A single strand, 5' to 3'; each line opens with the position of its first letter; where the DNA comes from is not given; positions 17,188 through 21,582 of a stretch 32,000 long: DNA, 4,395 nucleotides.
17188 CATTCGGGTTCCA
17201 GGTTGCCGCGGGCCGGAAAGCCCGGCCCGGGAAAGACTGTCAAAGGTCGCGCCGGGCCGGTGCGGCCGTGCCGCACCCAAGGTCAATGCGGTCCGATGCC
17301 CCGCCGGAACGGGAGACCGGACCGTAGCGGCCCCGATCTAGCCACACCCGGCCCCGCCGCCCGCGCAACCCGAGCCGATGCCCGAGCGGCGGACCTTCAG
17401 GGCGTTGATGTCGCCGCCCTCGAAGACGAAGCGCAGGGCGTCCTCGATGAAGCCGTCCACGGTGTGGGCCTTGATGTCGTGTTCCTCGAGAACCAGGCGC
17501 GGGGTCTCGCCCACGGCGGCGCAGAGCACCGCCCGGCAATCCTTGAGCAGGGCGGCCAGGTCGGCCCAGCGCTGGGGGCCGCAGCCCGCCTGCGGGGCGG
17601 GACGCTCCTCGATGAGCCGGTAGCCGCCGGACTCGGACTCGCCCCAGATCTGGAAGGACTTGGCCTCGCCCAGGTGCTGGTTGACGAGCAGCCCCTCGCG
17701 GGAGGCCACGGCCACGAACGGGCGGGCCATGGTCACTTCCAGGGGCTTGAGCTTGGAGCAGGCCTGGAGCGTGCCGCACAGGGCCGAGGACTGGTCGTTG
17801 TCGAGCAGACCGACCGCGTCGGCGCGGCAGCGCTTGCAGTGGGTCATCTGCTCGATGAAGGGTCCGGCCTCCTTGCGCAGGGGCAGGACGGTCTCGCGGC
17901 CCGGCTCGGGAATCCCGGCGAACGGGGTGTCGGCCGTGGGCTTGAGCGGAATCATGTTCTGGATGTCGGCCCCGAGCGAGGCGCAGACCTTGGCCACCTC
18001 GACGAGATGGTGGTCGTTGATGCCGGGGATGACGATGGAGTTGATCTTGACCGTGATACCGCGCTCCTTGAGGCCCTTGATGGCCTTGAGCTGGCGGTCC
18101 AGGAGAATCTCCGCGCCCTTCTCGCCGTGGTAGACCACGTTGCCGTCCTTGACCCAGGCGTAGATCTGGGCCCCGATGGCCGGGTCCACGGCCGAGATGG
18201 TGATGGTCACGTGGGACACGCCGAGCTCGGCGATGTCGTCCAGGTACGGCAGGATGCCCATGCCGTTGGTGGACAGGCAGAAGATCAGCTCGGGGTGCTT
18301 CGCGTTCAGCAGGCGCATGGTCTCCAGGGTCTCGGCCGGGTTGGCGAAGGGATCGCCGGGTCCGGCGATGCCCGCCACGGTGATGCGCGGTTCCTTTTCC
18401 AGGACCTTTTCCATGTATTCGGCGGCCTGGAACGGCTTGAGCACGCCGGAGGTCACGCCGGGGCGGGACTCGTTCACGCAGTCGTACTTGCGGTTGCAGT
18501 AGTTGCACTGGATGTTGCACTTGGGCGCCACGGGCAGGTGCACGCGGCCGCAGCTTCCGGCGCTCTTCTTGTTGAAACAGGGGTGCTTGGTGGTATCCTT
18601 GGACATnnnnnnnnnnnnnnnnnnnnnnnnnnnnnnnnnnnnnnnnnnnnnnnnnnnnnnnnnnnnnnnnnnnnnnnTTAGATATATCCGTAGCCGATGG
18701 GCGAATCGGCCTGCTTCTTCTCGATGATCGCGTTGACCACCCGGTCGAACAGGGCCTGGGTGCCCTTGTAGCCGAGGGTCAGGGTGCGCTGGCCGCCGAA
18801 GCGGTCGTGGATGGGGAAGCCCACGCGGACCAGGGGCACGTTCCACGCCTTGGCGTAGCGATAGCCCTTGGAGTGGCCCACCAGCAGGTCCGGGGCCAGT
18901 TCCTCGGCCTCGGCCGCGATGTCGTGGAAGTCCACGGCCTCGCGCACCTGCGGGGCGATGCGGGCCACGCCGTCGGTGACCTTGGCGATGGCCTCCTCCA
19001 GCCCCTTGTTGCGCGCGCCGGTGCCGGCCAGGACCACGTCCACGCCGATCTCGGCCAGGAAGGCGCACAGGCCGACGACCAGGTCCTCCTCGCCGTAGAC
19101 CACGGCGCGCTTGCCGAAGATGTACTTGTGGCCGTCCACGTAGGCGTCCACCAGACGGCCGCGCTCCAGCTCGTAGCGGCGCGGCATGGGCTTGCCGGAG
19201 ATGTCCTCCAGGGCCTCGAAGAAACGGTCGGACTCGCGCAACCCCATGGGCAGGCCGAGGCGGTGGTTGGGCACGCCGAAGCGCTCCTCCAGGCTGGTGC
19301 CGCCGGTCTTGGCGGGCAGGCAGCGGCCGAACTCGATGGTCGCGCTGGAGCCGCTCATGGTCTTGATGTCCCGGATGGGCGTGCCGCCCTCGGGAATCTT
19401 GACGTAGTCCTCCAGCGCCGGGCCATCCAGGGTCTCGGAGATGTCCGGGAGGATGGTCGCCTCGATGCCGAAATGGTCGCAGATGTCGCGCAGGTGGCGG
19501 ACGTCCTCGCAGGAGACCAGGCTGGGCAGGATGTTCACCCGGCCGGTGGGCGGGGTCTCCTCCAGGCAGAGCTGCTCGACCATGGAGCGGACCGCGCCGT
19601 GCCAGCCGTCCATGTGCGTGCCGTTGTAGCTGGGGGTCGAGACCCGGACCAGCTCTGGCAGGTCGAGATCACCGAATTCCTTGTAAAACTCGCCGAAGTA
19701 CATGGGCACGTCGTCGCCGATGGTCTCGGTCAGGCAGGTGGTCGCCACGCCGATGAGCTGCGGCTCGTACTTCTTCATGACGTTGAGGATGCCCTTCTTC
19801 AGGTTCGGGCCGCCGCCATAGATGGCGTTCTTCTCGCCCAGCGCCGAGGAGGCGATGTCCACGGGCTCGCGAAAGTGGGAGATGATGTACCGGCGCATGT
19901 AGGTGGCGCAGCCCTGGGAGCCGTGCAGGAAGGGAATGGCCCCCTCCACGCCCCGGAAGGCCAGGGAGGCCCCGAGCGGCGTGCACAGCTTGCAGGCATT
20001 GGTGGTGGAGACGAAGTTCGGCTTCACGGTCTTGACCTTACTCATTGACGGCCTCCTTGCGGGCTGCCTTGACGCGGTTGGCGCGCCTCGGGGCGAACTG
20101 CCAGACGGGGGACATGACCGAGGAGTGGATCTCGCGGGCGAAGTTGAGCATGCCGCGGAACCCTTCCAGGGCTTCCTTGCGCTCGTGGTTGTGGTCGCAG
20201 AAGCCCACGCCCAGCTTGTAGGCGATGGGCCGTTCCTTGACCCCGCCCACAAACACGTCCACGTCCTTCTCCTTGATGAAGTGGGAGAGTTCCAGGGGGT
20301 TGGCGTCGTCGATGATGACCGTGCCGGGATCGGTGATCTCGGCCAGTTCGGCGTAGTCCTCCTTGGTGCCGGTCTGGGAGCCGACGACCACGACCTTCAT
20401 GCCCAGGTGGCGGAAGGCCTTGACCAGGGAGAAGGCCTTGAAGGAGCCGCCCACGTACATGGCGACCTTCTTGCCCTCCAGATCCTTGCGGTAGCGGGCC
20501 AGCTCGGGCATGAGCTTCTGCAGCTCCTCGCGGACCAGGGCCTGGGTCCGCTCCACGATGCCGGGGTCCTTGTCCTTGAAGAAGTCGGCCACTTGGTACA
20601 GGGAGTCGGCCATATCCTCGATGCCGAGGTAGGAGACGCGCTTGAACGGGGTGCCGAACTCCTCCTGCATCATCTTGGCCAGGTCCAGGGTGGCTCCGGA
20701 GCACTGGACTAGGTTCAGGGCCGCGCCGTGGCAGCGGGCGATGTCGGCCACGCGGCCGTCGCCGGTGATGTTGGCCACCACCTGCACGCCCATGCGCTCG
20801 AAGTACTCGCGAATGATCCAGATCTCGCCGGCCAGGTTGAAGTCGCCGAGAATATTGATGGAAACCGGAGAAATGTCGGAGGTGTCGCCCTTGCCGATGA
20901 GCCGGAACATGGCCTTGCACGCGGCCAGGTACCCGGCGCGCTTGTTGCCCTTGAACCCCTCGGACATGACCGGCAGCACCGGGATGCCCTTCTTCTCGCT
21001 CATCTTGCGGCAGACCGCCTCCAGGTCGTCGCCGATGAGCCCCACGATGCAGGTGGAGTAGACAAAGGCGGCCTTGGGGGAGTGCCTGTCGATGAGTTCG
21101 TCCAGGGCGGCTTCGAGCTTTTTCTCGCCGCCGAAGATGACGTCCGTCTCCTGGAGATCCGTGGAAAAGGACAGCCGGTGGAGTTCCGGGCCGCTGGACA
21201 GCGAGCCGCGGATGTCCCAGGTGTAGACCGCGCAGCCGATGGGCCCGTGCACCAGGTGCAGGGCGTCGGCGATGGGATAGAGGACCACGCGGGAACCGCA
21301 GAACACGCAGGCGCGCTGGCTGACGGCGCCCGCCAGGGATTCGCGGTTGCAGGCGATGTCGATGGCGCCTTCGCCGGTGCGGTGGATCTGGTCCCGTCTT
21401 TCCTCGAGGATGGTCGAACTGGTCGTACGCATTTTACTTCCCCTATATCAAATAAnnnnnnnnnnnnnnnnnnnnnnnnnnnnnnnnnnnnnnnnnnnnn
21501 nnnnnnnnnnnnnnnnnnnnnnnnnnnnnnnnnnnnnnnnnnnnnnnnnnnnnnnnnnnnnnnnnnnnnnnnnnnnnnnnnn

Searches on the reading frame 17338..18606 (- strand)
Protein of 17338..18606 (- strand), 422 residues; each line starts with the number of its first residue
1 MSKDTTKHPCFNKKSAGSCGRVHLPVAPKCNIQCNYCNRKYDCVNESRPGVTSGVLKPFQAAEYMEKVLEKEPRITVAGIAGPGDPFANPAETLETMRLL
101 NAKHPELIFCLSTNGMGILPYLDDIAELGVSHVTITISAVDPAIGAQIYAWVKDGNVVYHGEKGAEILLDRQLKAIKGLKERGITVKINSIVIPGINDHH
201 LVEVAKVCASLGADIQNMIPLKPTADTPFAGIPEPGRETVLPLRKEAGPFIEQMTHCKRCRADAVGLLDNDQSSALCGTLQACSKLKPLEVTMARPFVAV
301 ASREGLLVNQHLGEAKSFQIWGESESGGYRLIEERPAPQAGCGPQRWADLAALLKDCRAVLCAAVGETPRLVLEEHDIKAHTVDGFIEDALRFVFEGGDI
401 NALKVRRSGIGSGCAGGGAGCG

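Call 4: search_protein_families(library=pfam, proteins=[window:17338-18606:-], max_evalue=0.01)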
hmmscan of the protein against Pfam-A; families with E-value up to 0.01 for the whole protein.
window:17338-18606:- (422 aa): 2 families
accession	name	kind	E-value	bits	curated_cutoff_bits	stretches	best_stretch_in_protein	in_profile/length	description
PF04055.27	Radical_SAM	-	7.9e-18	65.6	29.5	1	25-206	2-164/166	Radical SAM superfamily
PF02579.22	Nitro_FeMo-Co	-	2.2e-14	54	26.3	1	307-392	4-90/94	Dinitrogenase iron-molybdenum cofactor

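Call 5: search_protein_families(library=ncbifam, proteins=[window:17338-18606:-], max_evalue=0.01)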
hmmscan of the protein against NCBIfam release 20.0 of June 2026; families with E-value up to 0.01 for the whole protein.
window:17338-18606:- (422 aa): 15 families
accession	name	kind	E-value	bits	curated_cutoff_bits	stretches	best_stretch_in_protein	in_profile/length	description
TIGR01290.1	nifB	equivalog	5.2e-113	378.1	343.65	2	3-275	7-283/441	nitrogenase cofactor biosynthesis protein NifB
TIGR02666.1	moaA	equivalog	5.4e-12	45.3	284.05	1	24-216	14-188/336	GTP 3',8-cyclase MoaA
TIGR02668.1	moaA_archaeal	equivalog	2.2e-07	30.2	325.25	1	22-224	12-189/303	GTP 3',8-cyclase MoaA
NF038283.1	viperin_w_prok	equivalog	1.6e-06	27.5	180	1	27-193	9-163/281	viperin family antiviral radical SAM protein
TIGR04317.1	W_rSAM_matur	equivalog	3.6e-06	26.3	380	1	22-221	6-187/349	tungsten cofactor oxidoreductase radical SAM maturase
NF001199.0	PRK00164.2-1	equivalog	3e-05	23.3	231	1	24-216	16-183/308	GTP 3',8-cyclase MoaA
NF033668.1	rSAM_PA0069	hypoth_equivalog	5.2e-05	22.4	360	1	170-219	202-252/348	PA0069 family radical SAM protein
TIGR03278.1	methan_mark_10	equivalog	0.00012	21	350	1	30-214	35-198/404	methyl coenzyme M reductase-arginine methyltransferase Mmp10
TIGR02663.1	nifX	equivalog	0.00021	21.7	112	1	298-369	3-76/119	nitrogen fixation protein NifX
TIGR00048.1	rRNA_mod_RlmN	equivalog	0.00072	18.6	290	1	30-230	115-304/355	dual-specificity RNA methyltransferase RlmN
NF041707.1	rSAM_YhhB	equivalog_domain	0.0015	17.5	445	1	24-138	6-121/369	cyclophane-forming radical SAM/SPASM peptide maturase YhhB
TIGR02109.1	PQQ_syn_pqqE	equivalog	0.0026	16.7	381.35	1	28-245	15-200/358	pyrroloquinoline quinone biosynthesis protein PqqE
TIGR04468.1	arg_2_3_am_muta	equivalog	0.0028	16.7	600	0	21-96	101-172/351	arginine 2,3-aminomutase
TIGR04545.1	rSAM_ahbD_hemeb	equivalog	0.0049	16.4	500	0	27-225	7-179/339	heme b synthase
TIGR03821.1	EFP_modif_epmB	equivalog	0.0095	15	369.3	0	20-52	96-128/321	EF-P beta-lysylation protein EpmB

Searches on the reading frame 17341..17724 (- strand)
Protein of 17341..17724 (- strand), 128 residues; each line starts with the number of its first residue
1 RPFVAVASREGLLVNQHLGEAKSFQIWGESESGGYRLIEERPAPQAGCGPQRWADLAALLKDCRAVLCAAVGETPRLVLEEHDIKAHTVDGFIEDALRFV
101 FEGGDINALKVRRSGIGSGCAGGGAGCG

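Call 46: search_protein_families(library=ncbifam, proteins=[window:17341-17724:-], max_evalue=1)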
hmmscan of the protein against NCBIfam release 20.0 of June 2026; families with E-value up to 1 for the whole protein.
seq(128 aa): 2 families
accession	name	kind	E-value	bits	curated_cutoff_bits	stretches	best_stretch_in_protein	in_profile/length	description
TIGR01290.1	nifB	equivalog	2.2e-12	46.4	343.65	1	4-97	332-434/441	nitrogenase cofactor biosynthesis protein NifB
TIGR02663.1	nifX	equivalog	2.3e-05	24.8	112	1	4-75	3-76/119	nitrogen fixation protein NifX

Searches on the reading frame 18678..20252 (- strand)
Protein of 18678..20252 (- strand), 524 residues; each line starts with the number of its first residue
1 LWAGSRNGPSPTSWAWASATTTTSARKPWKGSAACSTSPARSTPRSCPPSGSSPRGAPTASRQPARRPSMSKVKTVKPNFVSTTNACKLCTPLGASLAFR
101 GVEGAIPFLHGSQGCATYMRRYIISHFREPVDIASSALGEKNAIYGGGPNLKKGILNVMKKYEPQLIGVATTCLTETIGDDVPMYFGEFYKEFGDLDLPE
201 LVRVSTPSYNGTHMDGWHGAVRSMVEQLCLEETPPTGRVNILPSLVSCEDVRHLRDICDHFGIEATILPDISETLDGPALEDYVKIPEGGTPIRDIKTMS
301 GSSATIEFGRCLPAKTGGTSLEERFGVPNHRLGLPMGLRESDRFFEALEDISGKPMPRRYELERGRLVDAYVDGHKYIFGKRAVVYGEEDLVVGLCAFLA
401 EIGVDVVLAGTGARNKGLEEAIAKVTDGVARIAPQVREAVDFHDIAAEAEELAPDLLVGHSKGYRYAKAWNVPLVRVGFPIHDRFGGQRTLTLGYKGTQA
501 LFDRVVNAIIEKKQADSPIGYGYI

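Call 4: search_protein_families(library=pfam, proteins=[window:18678-20252:-], max_evalue=0.01)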
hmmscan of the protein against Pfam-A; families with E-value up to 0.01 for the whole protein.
window:18678-20252:- (524 aa): 1 family
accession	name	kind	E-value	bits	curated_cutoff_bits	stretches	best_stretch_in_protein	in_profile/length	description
PF00148.24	Oxidored_nitro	-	4.8e-124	414.7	28.6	1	90-509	1-398/399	Nitrogenase component 1 type Oxidoreductase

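Call 5: search_protein_families(library=ncbifam, proteins=[window:18678-20252:-], max_evalue=0.01)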
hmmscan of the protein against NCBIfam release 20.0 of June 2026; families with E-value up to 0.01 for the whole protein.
window:18678-20252:- (524 aa): 17 families
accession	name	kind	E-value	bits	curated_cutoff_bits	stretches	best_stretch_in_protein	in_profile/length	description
NF011047.0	PRK14477.1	equivalog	2.5e-100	336.7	1229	1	67-514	475-909/917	bifunctional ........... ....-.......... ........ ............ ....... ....N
TIGR01285.1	nifN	equivalog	3.6e-96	322.7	326.8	1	78-509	6-430/433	nitrogenase iron-molybdenum cofactor biosynthesis protein NifN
TIGR01286.1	nifK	equivalog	7.1e-88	295.3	427.3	1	83-513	62-498/516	nitrogenase molybdenum-iron protein subunit beta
TIGR02932.1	vnfK_nitrog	equivalog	2.7e-79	267.1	873.95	1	85-511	11-442/457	V-containing nitrogenase subunit beta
TIGR02931.1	anfK_nitrog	equivalog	3.4e-66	223.8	853.85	1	81-511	10-446/461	Fe-only nitrogenase subunit beta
TIGR01278.1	DPOR_BchB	equivalog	1.1e-19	70.6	490.35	1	124-509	46-417/512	ferredoxin:protochlorophyllide reductase (ATP-dependent) subunit B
TIGR01283.1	nifE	equivalog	6.4e-15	54.7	505.1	1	81-473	36-416/459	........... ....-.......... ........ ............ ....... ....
NF002789.0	PRK02910.1-3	equivalog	3.9e-12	45.8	509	1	378-507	296-423/535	ferredoxin:protochlorophyllide reductase (ATP-dependent) subunit B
TIGR01862.1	N2-ase-Ialpha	subfamily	5.4e-10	38.5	486.05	1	102-263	49-219/444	nitrogenase component I subunit alpha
TIGR01284.1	alt_nitrog_alph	subfamily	8.4e-09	34.4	512.8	1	90-229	46-189/457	nitrogenase subunit alpha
TIGR03282.1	methan_mark_13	equivalog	2e-08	33.6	268.4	1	99-182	14-94/352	Ni-sirohydrochlorin a,c-diamide reductive cyclase catalytic subunit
NF002790.0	PRK02910.1-4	equivalog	9.5e-08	31.1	912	1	271-509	188-422/530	ferredoxin:protochlorophyllide reductase (ATP-dependent) subunit B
TIGR01860.1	VNFD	equivalog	2.2e-06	26.6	823.1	1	85-218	43-180/461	nitrogenase vanadium-iron protein, alpha chain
TIGR01279.1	DPOR_bchN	equivalog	0.00036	19.6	419.95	0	366-459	260-349/407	ferredoxin:protochlorophyllide reductase (ATP-dependent) subunit N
TIGR01861.1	ANFD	equivalog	0.00068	18.2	873.8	1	105-219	65-181/513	nitrogenase iron-iron protein, alpha chain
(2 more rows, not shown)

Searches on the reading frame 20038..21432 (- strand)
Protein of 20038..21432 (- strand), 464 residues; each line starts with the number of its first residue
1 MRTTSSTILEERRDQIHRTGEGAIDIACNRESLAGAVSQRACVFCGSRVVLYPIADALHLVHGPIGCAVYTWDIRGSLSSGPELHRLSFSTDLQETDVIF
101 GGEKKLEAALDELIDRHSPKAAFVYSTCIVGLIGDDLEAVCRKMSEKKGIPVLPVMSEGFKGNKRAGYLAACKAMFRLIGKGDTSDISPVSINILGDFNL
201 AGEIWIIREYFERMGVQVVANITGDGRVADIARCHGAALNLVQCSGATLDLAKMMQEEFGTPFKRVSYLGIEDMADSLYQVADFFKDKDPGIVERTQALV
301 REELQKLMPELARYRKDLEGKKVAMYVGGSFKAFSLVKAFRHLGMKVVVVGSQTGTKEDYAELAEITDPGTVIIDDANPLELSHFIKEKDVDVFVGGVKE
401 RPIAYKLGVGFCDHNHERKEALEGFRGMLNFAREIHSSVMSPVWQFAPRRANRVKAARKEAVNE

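Call 4: search_protein_families(library=pfam, proteins=[window:20038-21432:-], max_evalue=0.01)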
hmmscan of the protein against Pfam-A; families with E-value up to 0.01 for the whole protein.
window:20038-21432:- (464 aa): 1 family
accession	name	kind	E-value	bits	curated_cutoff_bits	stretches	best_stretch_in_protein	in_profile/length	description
PF00148.24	Oxidored_nitro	-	2.7e-103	346.4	28.6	1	42-439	1-398/399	Nitrogenase component 1 type Oxidoreductase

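Call 5: search_protein_families(library=ncbifam, proteins=[window:20038-21432:-], max_evalue=0.01)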
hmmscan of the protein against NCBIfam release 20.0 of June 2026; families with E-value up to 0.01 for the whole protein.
window:20038-21432:- (464 aa): 17 families
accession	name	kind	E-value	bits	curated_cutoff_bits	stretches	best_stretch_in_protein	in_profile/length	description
TIGR01283.1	nifE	equivalog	1.5e-187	623.7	505.1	1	19-451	22-457/459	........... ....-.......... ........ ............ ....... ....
NF011047.0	PRK14477.1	equivalog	6.2e-127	424.7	1229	1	27-458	22-457/917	bifunctional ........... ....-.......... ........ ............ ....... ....N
TIGR01862.1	N2-ase-Ialpha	subfamily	2e-107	359.6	486.05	1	24-445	16-443/444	nitrogenase component I subunit alpha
TIGR01282.1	nifD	equivalog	2.3e-101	339.8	653.55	1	21-446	29-461/466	nitrogenase molybdenum-iron protein alpha chain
TIGR01284.1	alt_nitrog_alph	subfamily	5.7e-90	302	512.8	1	17-447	19-452/457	nitrogenase subunit alpha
TIGR01860.1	VNFD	equivalog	1.5e-72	244.7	823.1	1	28-448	34-455/461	nitrogenase vanadium-iron protein, alpha chain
TIGR01861.1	ANFD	equivalog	1.7e-67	228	873.8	1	30-448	37-456/513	nitrogenase iron-iron protein, alpha chain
TIGR01278.1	DPOR_BchB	equivalog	1.3e-20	73.8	490.35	1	60-409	29-379/512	ferredoxin:protochlorophyllide reductase (ATP-dependent) subunit B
TIGR02932.1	vnfK_nitrog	equivalog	1.9e-16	60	873.95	1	42-405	16-399/457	V-containing nitrogenase subunit beta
TIGR01285.1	nifN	equivalog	1.3e-15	57.3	326.8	1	52-409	28-393/433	nitrogenase iron-molybdenum cofactor biosynthesis protein NifN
NF002789.0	PRK02910.1-3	equivalog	2.8e-13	49.6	509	1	77-411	45-389/535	ferredoxin:protochlorophyllide reductase (ATP-dependent) subunit B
TIGR01286.1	nifK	equivalog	4.9e-12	45.1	427.3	1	30-218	58-250/516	nitrogenase molybdenum-iron protein subunit beta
TIGR01279.1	DPOR_bchN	equivalog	1.1e-11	44.3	419.95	1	44-398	9-351/407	ferredoxin:protochlorophyllide reductase (ATP-dependent) subunit N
NF002768.0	PRK02842.1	equivalog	9.2e-11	41.2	324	1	43-398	19-364/423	ferredoxin:protochlorophyllide reductase (ATP-dependent) subunit N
TIGR02931.1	anfK_nitrog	equivalog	1.5e-10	40.4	853.85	1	41-217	18-197/461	Fe-only nitrogenase subunit beta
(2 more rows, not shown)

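Call 88: search_solved_structures(query=window:20038-21432:-, max_evalue=1e-30, show_alignments=1)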
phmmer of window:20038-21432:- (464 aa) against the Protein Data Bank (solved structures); distinct sequences matched with E-value up to 1e-30: 34.
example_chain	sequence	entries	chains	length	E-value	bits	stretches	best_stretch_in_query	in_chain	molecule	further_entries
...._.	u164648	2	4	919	1.1e-104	354.2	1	28-451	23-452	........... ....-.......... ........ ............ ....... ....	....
9p1x_A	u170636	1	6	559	2.8e-95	323.1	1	26-361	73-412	Nitrogenase protein alpha chain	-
9iao_A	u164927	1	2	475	2e-92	313.7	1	38-451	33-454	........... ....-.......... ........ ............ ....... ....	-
9onj_A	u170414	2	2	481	2.1e-92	313.6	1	38-451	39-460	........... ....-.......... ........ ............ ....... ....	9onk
3pdi_A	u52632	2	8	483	2.1e-92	313.6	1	38-451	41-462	Nitrogenase MoFe cofactor biosynthesis protein NifE | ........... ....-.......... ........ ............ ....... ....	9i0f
9ian_A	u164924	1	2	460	2.6e-92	313.3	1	38-449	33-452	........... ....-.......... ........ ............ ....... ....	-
9spz_A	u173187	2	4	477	1.9e-78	267.6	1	22-450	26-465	Nitrogenase protein alpha chain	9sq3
1mio_A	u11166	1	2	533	2.3e-77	264.1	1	25-368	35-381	NITROGENASE MOLYBDENUM IRON PROTEIN (ALPHA CHAIN)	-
4wes_A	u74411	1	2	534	2.3e-77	264.1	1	25-368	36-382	Nitrogenase molybdenum-iron protein alpha chain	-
4wn9_A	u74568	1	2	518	4.2e-77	263.2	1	25-368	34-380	Nitrogenase molybdenum-iron protein alpha chain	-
5vpw_A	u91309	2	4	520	4.3e-77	263.2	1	25-368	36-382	Nitrogenase molybdenum-iron protein alpha chain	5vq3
10zk_A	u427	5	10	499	3.6e-75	256.8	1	24-446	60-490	Nitrogenase protein alpha chain | Nitrogenase MoFe protein alpha subunit NifD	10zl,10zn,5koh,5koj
9hbc_A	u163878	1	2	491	1.1e-74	255.2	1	26-445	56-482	MoFe nitrogenase subunit D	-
1h1l_A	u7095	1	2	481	7.7e-70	239.2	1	26-445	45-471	NITROGENASE MOLYBDENUM IRON PROTEIN ALPHA CHAIN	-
1qgu_A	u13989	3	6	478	8.4e-70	239.1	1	26-445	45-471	PROTEIN (NITROGENASE MOLYBDENUM IRON PROTEIN)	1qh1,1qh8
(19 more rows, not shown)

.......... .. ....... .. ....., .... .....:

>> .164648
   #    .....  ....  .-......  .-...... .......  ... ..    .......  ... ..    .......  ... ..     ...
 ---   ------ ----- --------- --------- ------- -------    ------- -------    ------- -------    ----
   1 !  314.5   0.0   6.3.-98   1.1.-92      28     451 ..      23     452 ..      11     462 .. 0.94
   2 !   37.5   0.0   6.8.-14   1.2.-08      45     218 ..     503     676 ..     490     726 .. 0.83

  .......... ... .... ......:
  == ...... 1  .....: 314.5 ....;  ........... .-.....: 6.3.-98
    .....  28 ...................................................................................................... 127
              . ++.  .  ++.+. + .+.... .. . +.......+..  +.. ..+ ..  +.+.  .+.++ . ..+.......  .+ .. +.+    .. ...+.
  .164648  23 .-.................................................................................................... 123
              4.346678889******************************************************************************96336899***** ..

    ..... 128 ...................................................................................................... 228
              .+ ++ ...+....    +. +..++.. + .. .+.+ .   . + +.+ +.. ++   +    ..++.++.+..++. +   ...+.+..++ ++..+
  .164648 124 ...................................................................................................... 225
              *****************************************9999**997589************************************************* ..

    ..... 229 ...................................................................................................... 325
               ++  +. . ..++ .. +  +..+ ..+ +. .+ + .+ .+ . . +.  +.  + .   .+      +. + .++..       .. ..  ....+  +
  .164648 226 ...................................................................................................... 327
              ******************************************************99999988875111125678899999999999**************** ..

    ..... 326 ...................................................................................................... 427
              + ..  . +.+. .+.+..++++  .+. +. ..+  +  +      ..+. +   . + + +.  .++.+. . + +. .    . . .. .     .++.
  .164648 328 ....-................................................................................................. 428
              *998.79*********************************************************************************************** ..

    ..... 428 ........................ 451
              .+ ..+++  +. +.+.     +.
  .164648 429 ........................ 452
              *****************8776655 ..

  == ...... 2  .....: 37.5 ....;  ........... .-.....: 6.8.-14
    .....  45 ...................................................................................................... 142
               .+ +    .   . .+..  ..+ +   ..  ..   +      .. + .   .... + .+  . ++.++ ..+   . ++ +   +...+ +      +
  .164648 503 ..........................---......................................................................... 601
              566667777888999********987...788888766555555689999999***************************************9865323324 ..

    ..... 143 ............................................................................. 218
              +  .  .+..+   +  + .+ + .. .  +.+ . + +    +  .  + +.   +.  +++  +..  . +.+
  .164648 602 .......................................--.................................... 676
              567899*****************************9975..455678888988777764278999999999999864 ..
